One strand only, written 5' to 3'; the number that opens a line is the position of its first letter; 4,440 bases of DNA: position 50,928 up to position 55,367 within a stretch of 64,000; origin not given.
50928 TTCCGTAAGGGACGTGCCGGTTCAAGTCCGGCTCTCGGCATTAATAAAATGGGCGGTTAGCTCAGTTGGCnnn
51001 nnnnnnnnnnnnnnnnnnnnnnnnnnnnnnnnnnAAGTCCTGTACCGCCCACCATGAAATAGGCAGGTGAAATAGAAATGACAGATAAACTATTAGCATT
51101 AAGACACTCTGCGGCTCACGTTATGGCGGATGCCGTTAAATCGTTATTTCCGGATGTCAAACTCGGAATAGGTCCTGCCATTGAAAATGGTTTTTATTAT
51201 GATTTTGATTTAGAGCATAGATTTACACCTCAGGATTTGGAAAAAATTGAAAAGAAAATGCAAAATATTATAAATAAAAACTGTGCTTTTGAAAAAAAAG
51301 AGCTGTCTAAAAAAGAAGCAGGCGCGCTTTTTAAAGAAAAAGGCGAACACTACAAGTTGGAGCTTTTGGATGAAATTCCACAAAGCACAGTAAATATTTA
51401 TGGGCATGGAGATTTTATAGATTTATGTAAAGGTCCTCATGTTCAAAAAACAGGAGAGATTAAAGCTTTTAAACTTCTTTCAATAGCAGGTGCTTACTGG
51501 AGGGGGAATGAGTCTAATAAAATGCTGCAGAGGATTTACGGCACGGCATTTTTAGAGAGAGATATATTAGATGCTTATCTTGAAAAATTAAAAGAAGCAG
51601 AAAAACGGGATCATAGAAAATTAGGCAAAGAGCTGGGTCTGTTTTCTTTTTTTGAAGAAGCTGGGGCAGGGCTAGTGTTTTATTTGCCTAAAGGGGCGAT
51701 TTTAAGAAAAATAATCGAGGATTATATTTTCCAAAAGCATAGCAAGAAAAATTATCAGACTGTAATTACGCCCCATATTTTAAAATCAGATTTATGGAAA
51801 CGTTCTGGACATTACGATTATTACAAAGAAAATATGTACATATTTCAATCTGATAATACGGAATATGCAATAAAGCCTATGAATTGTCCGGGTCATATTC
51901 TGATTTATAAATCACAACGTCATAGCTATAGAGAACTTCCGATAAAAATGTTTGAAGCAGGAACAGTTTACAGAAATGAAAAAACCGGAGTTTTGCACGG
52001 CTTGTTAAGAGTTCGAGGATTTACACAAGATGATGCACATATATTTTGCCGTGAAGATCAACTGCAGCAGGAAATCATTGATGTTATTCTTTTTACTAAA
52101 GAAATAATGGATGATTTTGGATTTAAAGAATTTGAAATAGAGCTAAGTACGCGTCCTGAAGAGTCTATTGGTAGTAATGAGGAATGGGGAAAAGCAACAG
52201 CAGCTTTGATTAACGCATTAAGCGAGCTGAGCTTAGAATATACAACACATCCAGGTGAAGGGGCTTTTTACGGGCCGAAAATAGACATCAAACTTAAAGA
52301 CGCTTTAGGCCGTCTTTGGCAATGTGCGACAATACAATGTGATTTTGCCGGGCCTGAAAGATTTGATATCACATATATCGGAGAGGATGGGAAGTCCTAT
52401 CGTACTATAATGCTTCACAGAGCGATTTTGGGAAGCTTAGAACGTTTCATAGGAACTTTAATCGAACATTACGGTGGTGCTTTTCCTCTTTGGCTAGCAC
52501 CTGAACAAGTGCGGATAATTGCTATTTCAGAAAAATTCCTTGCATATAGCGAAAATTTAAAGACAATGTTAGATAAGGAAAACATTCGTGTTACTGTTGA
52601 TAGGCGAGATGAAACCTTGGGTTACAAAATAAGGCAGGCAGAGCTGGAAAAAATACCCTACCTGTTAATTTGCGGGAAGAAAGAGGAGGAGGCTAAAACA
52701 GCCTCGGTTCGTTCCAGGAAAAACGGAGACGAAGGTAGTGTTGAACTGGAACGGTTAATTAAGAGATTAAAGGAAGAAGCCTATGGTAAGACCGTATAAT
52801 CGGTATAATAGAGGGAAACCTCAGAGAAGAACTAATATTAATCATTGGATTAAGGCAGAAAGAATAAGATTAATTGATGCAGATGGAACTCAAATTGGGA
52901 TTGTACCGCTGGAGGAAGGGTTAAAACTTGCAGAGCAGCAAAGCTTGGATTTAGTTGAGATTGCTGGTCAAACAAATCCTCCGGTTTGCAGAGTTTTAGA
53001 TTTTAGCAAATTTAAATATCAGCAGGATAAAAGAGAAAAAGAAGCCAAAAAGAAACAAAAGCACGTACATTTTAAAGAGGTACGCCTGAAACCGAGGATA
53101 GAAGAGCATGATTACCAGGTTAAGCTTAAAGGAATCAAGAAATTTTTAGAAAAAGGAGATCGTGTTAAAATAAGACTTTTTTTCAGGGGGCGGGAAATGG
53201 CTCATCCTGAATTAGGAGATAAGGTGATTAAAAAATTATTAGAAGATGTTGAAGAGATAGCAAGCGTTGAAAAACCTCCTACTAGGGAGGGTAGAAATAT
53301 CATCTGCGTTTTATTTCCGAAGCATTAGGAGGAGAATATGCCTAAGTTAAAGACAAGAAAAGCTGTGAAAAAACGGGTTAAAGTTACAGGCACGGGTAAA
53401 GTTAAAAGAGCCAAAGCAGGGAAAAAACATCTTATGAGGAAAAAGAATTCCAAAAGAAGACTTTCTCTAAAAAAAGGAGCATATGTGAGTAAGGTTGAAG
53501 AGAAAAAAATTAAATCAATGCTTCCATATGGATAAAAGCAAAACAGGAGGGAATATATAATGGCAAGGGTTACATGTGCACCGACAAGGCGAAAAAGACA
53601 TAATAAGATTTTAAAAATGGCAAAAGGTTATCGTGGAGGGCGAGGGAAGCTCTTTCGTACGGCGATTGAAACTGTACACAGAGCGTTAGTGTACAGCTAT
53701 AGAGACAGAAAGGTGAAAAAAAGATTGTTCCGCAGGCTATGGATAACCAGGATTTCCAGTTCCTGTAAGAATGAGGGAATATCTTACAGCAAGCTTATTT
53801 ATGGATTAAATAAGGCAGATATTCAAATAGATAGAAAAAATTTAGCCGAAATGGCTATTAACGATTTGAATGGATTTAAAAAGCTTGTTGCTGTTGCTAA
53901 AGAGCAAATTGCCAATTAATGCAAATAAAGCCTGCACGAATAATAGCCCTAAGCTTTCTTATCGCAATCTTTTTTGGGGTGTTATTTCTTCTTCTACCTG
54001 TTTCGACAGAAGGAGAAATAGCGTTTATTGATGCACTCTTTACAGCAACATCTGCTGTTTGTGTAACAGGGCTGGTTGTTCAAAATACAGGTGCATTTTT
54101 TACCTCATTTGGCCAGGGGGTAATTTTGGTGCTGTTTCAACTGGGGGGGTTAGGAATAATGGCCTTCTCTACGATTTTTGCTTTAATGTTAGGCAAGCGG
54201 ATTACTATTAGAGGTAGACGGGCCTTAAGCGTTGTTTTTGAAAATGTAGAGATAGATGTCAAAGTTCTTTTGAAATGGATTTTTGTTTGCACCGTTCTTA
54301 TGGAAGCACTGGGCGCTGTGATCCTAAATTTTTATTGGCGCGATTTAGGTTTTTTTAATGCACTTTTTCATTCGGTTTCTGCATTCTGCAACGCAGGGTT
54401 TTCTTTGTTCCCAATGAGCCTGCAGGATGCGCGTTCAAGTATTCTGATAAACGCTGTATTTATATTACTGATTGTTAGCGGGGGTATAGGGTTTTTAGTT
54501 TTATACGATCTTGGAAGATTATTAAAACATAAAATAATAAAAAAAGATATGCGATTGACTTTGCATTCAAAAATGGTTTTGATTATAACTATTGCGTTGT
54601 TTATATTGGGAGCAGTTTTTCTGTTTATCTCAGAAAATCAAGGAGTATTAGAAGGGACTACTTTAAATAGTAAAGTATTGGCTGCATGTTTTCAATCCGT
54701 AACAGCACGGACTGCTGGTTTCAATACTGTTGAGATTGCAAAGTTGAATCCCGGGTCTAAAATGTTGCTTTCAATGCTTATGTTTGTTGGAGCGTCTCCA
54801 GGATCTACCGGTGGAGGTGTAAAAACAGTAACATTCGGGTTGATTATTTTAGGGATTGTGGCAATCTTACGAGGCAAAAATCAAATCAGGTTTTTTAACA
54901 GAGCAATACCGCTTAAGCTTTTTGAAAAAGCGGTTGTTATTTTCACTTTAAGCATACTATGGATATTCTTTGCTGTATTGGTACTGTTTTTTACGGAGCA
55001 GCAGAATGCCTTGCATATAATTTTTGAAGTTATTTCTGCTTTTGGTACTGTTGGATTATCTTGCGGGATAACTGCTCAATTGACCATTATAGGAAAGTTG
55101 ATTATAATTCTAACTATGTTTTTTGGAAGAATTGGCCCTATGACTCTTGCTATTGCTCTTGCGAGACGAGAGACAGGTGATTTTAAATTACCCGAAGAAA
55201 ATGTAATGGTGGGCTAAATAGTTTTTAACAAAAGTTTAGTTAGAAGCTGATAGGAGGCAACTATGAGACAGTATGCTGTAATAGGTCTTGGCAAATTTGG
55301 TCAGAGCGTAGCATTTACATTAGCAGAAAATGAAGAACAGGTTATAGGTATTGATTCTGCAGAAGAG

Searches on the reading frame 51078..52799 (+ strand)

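Call 25: search_protein_families(library=pfam, proteins=[window:51078-52799:+], max_evalue=0.001)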
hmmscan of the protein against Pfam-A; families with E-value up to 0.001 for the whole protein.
window:51078-52799:+ (573 aa): 3 families
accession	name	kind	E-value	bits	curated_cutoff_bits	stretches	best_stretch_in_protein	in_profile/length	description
PF00587.30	tRNA-synt_2b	-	1.6e-47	162.3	29.3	1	254-465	1-179/179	tRNA synthetase class II core domain (G, H, P, S and T)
PF03129.25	HGTP_anticodon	-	2.1e-21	76.3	21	1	477-566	1-93/94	Anticodon binding domain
PF07973.19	tRNA_SAD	-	7.9e-18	64.6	24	1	105-154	1-44/44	Threonyl and Alanyl tRNA synthetase second additional domain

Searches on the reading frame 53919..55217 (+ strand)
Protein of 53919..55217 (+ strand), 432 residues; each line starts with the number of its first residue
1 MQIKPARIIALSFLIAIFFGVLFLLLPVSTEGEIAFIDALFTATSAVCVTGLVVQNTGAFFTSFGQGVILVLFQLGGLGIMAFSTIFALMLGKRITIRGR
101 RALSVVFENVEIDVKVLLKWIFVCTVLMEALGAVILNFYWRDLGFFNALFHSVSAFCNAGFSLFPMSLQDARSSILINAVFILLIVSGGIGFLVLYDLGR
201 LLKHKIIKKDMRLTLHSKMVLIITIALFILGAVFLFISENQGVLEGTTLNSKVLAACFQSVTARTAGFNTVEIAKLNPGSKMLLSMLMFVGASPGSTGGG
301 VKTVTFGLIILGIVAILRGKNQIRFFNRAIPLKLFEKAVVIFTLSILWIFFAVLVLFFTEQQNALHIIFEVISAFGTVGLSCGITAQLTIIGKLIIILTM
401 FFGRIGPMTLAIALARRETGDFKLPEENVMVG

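Call 25: search_protein_families(library=pfam, proteins=[window:53919-55217:+], max_evalue=0.001)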
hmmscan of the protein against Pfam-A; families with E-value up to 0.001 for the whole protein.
window:53919-55217:+ (432 aa): 1 family
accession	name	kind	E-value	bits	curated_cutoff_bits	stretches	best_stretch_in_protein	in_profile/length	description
PF02386.22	TrkH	-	1.2e-51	176.2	27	1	30-415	57-491/502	Cation transport protein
